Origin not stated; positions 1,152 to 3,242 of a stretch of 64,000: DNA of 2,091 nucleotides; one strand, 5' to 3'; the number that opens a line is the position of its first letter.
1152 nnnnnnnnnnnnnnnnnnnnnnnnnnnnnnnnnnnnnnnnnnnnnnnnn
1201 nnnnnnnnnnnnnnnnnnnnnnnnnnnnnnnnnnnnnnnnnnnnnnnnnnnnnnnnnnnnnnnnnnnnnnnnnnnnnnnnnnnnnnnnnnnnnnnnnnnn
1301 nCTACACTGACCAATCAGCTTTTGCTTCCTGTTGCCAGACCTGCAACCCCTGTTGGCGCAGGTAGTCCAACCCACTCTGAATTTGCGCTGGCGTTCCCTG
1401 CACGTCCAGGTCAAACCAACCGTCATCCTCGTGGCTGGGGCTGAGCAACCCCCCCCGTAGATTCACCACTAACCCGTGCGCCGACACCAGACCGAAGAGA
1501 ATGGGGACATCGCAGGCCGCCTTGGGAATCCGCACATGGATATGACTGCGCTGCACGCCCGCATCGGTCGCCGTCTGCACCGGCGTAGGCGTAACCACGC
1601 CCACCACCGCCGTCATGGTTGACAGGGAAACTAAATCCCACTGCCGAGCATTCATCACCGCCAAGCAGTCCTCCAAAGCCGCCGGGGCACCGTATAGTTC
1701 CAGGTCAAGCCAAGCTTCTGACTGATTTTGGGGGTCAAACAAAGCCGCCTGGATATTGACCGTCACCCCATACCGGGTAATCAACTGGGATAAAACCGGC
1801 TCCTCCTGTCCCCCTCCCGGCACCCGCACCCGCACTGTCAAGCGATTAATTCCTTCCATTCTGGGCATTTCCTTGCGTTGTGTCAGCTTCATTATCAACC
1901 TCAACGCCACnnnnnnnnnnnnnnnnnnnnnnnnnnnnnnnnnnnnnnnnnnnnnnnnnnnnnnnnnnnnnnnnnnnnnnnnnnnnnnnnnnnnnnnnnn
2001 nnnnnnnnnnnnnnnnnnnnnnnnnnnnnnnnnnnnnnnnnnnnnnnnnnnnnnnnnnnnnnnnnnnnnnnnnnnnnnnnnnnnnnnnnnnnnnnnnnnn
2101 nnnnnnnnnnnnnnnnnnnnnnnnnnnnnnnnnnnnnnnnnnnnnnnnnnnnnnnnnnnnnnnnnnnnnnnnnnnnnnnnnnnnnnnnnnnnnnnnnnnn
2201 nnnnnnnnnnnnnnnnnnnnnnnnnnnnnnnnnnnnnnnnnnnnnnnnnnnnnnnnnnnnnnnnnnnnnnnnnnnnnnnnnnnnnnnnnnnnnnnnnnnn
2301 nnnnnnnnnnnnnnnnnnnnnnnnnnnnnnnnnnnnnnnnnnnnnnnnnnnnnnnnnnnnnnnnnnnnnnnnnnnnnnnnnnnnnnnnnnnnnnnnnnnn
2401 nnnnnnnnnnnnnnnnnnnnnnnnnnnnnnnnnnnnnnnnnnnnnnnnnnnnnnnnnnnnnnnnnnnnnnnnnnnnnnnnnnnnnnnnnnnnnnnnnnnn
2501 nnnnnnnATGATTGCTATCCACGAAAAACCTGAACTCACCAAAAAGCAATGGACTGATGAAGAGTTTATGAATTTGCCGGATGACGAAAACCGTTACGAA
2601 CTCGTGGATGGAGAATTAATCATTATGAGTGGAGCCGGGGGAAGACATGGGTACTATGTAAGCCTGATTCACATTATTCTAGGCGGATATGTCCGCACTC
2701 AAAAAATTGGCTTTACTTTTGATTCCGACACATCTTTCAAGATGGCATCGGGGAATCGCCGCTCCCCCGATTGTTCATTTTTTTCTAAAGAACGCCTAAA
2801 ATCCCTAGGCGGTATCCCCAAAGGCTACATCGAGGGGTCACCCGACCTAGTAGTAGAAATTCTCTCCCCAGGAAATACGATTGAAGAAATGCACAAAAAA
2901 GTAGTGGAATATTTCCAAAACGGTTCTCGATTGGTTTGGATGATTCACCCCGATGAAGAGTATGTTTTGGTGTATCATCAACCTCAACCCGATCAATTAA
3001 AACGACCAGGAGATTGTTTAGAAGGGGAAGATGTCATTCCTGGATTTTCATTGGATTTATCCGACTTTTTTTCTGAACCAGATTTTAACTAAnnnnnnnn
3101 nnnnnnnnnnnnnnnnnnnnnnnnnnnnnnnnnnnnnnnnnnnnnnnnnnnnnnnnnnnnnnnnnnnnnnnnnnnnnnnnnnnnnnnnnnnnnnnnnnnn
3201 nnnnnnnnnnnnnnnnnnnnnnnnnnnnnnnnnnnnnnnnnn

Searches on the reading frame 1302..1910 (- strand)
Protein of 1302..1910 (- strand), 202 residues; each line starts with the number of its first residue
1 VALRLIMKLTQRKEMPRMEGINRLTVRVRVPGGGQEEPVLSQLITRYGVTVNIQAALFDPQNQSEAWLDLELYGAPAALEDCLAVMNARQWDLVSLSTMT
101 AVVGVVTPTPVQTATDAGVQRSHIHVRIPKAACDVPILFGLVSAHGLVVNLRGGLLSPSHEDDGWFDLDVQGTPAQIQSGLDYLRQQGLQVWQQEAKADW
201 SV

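Call 81: search_protein_families(library=pfam, proteins=[window:1302-1910:-], max_evalue=0.0001)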
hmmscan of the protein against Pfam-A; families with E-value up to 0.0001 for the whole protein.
window:1302-1910:- (202 aa): 1 family
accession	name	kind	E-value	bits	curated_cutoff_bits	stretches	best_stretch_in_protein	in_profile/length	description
PF09383.16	NIL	-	3.2e-23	81.8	24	2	124-191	3-71/73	NIL domain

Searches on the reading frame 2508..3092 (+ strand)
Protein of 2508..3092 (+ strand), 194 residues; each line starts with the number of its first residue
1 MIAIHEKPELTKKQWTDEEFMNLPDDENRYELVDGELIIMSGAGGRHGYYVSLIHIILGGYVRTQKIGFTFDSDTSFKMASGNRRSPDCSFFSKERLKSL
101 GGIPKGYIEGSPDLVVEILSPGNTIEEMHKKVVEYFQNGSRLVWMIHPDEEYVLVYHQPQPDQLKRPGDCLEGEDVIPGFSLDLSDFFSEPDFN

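Call 81: search_protein_families(library=pfam, proteins=[window:2508-3092:+], max_evalue=0.0001)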
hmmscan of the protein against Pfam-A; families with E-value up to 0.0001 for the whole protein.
window:2508-3092:+ (194 aa): 1 family
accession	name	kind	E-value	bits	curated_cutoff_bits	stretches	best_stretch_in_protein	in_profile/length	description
PF05685.18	Uma2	-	6.1e-38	130.4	27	1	18-184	2-171/172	Putative restriction endonuclease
